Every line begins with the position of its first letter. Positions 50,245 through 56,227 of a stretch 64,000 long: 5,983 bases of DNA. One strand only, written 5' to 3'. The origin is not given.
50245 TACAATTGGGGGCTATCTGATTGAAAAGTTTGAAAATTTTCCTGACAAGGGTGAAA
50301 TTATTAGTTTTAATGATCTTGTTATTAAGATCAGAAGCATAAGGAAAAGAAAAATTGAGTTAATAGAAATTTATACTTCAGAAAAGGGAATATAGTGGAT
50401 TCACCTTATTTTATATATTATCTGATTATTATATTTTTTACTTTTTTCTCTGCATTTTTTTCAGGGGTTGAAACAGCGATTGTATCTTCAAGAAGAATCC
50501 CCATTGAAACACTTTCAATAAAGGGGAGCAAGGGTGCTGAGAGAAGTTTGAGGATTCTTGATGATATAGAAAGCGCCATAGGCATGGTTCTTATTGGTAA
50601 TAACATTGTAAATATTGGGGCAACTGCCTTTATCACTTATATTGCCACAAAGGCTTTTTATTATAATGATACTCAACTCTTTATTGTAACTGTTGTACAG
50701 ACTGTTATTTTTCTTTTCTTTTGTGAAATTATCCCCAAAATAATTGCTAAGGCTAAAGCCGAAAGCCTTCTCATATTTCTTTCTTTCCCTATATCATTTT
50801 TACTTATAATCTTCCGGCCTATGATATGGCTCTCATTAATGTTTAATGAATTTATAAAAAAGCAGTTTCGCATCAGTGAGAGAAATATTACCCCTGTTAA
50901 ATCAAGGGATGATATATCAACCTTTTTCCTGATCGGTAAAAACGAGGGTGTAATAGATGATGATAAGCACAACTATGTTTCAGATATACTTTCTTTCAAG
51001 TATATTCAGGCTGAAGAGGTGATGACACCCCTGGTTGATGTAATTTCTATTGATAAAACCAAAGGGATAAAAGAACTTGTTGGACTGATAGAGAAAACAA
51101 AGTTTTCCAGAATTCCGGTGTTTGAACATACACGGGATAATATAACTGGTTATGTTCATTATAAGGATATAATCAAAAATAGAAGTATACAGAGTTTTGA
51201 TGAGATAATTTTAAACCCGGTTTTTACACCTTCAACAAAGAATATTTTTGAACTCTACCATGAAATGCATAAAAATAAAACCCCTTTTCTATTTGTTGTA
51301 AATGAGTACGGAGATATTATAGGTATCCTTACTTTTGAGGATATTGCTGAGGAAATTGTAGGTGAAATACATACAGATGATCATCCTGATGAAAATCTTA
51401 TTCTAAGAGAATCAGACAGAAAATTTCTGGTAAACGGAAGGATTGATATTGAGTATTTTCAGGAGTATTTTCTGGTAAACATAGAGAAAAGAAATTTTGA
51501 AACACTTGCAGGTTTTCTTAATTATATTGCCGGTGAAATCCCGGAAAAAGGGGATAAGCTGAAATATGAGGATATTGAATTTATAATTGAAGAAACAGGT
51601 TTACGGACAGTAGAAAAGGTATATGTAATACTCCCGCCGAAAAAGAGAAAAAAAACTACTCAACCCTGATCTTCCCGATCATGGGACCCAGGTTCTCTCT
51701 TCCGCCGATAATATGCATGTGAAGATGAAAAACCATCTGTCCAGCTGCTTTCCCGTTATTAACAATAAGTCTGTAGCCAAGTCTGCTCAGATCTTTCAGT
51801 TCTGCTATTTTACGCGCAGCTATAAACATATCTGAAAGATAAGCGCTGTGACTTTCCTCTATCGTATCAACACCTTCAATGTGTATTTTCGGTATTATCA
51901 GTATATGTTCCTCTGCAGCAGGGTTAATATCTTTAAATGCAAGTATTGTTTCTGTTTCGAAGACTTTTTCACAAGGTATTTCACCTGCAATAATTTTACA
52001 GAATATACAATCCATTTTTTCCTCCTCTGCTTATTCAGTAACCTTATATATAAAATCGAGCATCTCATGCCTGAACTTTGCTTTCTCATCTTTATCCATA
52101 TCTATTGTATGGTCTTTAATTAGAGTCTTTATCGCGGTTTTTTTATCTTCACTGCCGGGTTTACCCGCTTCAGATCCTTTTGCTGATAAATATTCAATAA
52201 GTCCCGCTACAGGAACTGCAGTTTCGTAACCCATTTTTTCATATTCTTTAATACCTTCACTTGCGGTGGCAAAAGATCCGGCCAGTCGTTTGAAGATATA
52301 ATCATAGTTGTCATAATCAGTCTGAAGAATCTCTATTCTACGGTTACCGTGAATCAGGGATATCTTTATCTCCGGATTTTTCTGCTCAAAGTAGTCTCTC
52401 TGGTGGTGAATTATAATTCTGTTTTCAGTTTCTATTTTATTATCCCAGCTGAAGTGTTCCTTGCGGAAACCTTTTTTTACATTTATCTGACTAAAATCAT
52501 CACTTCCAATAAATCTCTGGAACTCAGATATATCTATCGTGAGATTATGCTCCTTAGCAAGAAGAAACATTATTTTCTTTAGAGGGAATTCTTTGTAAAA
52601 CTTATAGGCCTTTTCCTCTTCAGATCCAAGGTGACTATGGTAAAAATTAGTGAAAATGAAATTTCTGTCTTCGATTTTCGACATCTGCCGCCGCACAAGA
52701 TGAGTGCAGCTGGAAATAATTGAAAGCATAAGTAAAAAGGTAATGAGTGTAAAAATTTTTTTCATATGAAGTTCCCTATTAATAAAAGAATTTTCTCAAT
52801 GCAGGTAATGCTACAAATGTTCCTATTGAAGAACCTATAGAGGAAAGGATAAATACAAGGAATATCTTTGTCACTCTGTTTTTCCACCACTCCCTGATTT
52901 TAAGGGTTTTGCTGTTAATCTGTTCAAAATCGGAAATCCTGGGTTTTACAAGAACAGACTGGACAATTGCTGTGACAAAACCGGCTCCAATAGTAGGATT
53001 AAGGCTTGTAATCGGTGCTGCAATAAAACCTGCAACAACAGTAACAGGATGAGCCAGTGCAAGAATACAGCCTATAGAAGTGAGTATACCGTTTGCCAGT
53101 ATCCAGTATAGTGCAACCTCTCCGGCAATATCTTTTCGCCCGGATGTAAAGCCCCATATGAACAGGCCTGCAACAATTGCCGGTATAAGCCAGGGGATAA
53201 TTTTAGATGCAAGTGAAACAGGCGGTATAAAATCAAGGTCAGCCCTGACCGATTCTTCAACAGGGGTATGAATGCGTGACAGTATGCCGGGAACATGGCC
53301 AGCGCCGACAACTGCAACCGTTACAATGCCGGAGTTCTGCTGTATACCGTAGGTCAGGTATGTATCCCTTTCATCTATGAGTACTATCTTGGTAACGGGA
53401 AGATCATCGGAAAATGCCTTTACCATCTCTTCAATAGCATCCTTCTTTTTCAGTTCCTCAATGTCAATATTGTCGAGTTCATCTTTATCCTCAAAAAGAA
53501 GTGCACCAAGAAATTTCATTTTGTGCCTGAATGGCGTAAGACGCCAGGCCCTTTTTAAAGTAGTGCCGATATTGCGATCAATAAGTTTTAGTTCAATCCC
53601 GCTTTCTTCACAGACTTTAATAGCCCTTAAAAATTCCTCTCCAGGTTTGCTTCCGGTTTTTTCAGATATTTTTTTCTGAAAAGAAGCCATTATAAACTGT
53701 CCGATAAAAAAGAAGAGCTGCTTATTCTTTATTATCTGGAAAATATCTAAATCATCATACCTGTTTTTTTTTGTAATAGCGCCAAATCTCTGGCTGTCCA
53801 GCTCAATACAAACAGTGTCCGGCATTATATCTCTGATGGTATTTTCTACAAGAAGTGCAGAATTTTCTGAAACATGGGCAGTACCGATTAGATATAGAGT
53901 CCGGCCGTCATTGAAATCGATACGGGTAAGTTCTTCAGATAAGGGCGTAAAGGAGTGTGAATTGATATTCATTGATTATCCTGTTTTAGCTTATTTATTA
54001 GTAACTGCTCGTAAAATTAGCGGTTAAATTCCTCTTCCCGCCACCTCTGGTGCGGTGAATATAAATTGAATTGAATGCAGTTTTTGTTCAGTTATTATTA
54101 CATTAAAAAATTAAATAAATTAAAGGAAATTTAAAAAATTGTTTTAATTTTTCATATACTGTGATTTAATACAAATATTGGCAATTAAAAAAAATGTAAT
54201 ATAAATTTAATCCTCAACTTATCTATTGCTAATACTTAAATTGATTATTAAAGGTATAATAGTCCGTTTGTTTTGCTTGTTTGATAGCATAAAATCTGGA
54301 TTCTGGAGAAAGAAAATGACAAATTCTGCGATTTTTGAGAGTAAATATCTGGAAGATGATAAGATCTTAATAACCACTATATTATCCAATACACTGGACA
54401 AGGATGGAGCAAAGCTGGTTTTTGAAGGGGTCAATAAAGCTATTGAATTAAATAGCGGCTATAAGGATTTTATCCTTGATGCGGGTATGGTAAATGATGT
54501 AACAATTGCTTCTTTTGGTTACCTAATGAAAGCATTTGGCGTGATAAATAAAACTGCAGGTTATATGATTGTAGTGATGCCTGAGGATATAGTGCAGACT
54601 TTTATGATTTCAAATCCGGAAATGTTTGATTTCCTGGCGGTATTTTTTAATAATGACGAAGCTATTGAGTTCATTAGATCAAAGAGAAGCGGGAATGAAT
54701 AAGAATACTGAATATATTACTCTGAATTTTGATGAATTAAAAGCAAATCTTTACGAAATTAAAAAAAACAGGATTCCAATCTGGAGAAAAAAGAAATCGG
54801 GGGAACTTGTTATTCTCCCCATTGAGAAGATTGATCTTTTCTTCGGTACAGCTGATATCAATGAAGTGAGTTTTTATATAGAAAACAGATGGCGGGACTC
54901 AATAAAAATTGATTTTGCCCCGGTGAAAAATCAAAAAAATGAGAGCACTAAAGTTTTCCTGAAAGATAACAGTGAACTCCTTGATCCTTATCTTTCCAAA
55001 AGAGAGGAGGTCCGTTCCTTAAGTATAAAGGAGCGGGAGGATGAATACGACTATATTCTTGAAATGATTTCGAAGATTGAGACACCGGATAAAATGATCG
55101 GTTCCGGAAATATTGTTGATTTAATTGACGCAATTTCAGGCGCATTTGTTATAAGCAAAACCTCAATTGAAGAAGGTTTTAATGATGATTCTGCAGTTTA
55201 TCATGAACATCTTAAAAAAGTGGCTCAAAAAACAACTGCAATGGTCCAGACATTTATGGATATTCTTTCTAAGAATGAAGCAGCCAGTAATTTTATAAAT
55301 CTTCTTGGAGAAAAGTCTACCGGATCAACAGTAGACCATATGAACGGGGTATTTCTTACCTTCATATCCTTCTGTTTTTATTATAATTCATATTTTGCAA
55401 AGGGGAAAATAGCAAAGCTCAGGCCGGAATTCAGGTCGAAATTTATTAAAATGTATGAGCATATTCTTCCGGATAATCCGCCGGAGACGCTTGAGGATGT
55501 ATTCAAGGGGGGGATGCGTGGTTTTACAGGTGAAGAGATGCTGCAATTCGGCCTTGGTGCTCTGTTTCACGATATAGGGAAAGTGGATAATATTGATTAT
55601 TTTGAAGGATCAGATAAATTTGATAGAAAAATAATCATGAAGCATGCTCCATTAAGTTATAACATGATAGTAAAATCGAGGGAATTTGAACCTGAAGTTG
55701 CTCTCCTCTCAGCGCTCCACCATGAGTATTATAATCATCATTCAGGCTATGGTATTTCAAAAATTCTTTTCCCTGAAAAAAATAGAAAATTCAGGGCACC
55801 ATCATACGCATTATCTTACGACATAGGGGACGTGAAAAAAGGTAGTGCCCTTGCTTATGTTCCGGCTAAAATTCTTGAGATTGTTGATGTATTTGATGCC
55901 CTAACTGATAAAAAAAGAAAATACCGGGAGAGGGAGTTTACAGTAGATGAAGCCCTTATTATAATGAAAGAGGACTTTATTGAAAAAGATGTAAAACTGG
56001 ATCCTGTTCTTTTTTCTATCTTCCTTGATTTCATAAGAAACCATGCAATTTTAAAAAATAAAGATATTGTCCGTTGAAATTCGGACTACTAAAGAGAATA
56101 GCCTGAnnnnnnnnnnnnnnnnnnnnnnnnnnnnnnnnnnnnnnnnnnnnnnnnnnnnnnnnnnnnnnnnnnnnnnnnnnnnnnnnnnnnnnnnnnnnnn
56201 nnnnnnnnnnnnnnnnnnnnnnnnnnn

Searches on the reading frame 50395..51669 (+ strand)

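Call 69: search_protein_families(library=ncbifam, proteins=[window:50395-51669:+], max_evalue=0.00001)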
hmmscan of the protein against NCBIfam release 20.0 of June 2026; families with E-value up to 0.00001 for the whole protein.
window:50395-51669:+ (424 aa): 7 families
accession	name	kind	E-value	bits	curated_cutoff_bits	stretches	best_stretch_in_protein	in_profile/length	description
TIGR03520.1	GldE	subfamily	7.6e-56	189.9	376.05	1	15-411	4-405/408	gliding motility-associated protein GldE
NF052568.1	PolamExpPaeASal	equivalog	2.2e-47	161.9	500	1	9-398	5-409/424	polyamine export protein PaeA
NF008604.1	PRK11573.1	equivalog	1.2e-42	146.4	475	1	10-412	11-417/428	hypothetical protein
NF011675.0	PRK15094.1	equivalog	1.3e-24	87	379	1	168-417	31-285/292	CNNM family magnesium/cobalt transport protein CorC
NF053863.1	DS11_antiphage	equivalog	4.3e-07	29.3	260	1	214-320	83-191/305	CBS domain-containing anti-phage protein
NF038279.1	TF_CBS_SpxR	exception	4.9e-07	28.8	600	1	207-326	191-310/427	CBS-HotDog domain-containing transcription factor SpxR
TIGR01302.1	IMP_dehydrog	equivalog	4.4e-06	25.8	481.5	1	214-320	88-199/450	IMP dehydrogenase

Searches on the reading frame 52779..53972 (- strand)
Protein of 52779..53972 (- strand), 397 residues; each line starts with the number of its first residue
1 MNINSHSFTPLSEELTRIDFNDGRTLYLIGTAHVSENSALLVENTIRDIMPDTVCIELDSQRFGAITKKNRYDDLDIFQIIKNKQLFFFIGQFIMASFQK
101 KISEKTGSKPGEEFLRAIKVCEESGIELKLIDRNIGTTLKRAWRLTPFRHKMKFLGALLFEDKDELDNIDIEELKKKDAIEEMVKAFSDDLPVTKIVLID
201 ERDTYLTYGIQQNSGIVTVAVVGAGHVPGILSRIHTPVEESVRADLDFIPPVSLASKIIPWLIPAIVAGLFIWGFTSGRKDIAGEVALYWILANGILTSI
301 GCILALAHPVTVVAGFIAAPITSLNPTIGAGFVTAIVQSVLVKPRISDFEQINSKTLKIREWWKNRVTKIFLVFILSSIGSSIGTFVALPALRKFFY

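Call 69: search_protein_families(library=ncbifam, proteins=[window:52779-53972:-], max_evalue=0.00001)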
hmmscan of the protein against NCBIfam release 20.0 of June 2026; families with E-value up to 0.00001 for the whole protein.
window:52779-53972:- (397 aa): 1 family
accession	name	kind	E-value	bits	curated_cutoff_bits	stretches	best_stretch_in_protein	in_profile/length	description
TIGR00261.1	traB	subfamily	3.6e-92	309.2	178.35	1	24-395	4-378/380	TraB family protein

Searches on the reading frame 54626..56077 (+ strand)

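Call 69: search_protein_families(library=ncbifam, proteins=[window:54626-56077:+], max_evalue=0.00001)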
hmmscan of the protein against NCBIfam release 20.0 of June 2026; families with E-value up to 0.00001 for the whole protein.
window:54626-56077:+ (483 aa): 1 family
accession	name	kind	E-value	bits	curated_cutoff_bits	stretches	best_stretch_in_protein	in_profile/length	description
TIGR00277.1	HDIG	domain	3.9e-06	26.6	27.6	1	309-366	31-82/84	HDIG domain-containing metalloprotein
